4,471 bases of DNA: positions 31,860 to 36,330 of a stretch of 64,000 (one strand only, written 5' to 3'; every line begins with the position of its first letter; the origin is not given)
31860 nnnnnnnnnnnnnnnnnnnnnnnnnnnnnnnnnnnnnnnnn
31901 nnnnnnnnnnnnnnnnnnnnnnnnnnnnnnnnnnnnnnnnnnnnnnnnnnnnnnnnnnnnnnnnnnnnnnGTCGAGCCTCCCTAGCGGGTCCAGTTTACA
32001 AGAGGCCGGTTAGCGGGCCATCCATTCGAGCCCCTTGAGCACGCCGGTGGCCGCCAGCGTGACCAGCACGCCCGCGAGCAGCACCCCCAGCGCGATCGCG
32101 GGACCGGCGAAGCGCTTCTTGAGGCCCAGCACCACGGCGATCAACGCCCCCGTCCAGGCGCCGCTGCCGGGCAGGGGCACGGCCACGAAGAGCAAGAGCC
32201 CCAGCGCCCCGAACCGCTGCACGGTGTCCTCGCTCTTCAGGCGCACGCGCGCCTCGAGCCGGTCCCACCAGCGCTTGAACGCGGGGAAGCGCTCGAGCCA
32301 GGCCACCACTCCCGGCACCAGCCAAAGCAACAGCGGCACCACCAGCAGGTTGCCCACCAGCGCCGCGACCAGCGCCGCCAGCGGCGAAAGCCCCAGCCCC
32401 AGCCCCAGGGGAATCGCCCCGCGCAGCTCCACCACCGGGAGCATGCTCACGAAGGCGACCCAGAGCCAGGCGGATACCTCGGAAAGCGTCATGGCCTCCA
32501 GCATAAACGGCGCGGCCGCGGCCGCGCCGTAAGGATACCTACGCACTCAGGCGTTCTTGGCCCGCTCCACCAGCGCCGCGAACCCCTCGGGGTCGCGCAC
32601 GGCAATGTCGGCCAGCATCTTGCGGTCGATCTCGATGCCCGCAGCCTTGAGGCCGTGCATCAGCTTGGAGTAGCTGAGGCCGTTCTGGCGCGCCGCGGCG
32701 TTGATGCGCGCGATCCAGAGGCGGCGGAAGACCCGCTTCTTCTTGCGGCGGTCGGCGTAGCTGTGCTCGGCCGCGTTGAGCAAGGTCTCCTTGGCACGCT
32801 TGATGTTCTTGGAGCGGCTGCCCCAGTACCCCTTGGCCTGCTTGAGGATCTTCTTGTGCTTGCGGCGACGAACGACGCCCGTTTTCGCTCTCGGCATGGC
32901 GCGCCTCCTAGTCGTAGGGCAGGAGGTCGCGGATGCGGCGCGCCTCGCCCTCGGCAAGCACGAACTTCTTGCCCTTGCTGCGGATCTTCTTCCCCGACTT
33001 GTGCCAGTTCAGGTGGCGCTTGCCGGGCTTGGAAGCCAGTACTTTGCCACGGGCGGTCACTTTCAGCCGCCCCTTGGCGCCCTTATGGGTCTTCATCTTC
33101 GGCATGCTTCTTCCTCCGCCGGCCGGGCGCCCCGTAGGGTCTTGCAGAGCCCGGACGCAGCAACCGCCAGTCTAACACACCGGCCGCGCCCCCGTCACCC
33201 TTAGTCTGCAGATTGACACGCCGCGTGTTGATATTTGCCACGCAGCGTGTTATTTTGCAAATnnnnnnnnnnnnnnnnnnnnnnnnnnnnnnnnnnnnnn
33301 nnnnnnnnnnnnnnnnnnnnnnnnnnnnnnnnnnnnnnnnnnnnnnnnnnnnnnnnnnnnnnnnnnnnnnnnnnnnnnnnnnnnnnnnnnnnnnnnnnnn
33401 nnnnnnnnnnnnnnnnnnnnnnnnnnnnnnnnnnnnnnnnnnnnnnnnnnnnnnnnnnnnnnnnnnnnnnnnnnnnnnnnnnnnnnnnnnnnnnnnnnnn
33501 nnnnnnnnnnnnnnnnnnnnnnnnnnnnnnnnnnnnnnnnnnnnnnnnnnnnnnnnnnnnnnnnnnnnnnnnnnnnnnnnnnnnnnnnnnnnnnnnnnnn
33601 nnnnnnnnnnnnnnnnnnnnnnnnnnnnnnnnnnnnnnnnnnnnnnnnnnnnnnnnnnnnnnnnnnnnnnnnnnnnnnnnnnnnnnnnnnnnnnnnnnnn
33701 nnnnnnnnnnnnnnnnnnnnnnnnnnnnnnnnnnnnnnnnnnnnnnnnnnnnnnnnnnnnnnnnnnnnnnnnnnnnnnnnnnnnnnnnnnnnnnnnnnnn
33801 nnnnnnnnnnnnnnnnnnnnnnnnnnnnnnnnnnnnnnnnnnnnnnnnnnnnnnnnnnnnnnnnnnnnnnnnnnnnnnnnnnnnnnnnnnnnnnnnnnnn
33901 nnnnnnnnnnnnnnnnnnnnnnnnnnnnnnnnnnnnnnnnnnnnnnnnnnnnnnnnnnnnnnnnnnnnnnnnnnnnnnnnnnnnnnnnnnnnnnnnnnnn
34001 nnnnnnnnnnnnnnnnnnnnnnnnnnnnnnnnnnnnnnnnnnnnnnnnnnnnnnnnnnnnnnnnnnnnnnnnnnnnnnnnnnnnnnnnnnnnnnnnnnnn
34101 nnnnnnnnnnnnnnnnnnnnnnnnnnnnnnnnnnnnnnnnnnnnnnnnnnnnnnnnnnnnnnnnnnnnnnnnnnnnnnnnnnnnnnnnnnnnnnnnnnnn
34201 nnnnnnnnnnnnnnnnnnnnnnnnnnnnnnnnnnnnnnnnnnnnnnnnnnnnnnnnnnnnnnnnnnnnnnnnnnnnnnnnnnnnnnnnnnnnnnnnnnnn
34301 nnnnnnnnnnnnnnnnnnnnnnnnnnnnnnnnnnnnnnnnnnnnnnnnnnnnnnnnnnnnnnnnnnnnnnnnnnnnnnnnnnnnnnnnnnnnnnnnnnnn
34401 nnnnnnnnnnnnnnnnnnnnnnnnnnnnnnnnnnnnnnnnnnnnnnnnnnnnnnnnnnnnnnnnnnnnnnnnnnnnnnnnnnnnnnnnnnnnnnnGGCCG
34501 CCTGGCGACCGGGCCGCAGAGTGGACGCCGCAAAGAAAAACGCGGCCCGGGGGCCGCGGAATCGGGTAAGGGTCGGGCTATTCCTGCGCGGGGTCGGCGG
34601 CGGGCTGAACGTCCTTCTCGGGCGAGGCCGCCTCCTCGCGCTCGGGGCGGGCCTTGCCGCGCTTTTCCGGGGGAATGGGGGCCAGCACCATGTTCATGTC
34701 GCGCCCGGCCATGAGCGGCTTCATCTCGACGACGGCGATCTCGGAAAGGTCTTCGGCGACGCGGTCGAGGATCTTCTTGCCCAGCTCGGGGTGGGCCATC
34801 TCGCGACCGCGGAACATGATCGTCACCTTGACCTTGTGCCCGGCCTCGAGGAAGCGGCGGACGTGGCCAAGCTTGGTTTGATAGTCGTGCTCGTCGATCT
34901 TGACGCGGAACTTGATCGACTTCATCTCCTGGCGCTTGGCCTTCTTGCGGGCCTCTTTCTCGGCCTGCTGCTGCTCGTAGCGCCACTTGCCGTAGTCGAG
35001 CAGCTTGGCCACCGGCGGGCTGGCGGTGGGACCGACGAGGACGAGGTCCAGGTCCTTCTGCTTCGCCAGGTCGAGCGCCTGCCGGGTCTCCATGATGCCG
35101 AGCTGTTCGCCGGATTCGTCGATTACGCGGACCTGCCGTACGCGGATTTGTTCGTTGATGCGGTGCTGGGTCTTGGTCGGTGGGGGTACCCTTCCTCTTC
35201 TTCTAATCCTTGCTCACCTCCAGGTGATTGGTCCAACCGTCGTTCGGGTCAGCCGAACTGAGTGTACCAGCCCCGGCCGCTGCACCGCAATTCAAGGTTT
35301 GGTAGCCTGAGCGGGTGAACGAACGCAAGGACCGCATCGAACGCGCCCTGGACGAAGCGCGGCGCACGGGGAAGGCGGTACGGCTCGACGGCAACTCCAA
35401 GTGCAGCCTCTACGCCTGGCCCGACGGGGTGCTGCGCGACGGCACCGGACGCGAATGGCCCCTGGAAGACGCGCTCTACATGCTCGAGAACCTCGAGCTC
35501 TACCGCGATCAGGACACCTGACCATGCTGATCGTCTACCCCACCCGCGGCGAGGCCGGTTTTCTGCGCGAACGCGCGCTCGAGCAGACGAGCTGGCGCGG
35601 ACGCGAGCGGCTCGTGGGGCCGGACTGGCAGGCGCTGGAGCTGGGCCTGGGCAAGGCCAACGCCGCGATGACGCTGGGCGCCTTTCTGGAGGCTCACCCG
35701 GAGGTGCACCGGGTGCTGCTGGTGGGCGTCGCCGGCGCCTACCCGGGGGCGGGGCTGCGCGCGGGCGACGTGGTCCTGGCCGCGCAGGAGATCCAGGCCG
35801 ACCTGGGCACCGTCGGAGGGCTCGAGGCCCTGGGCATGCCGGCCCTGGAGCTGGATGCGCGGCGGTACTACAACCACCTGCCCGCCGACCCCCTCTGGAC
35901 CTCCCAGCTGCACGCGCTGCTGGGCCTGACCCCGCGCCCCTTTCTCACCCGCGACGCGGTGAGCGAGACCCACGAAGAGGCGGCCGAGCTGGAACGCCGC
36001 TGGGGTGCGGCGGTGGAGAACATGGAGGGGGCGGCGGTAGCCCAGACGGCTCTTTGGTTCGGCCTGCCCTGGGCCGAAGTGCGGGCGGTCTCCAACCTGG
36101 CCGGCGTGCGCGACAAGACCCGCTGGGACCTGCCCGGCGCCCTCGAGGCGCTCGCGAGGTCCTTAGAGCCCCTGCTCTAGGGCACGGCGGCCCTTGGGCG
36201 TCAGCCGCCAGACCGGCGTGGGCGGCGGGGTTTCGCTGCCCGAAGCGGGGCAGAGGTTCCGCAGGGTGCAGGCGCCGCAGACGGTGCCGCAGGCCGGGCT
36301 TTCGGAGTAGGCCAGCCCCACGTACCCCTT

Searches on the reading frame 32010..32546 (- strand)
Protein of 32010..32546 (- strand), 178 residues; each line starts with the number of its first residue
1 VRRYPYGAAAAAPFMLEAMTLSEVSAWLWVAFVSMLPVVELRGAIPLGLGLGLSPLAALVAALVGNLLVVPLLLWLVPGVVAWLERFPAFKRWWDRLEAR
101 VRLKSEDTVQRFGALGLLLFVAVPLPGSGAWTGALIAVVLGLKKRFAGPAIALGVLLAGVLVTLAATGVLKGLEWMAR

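Call 12: search_protein_families(library=pfam, proteins=[window:32010-32546:-], max_evalue=0.001)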
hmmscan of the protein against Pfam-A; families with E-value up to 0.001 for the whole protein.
window:32010-32546:- (178 aa): 1 family
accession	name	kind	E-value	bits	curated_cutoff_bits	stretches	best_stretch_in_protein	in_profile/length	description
PF06695.16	Sm_multidrug_ex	-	2.1e-37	128.9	30.7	1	40-160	1-120/121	Putative small multi-drug export protein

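Call 75: search_protein_families(library=ncbifam, proteins=[window:32010-32546:-], max_evalue=0.00001)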
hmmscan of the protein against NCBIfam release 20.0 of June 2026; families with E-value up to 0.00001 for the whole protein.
window:32010-32546:- (178 aa): 0 families

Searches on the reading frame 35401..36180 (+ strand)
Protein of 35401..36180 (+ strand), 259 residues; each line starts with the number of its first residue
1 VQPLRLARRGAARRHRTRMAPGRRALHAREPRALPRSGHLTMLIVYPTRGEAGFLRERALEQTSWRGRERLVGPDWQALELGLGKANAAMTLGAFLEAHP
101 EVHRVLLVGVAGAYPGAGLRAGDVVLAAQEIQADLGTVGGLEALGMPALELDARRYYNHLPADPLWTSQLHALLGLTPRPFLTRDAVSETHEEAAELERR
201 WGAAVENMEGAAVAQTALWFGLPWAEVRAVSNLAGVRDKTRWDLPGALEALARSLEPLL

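Call 27: search_protein_families(library=pfam, proteins=[window:35401-36180:+], max_evalue=0.00001)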
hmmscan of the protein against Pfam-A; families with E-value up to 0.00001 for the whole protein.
window:35401-36180:+ (259 aa): 1 family
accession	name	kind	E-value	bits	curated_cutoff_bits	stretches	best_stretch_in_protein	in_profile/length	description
PF01048.26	PNP_UDP_1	-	7.4e-19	68.5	25.1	1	82-240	50-206/233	Phosphorylase superfamily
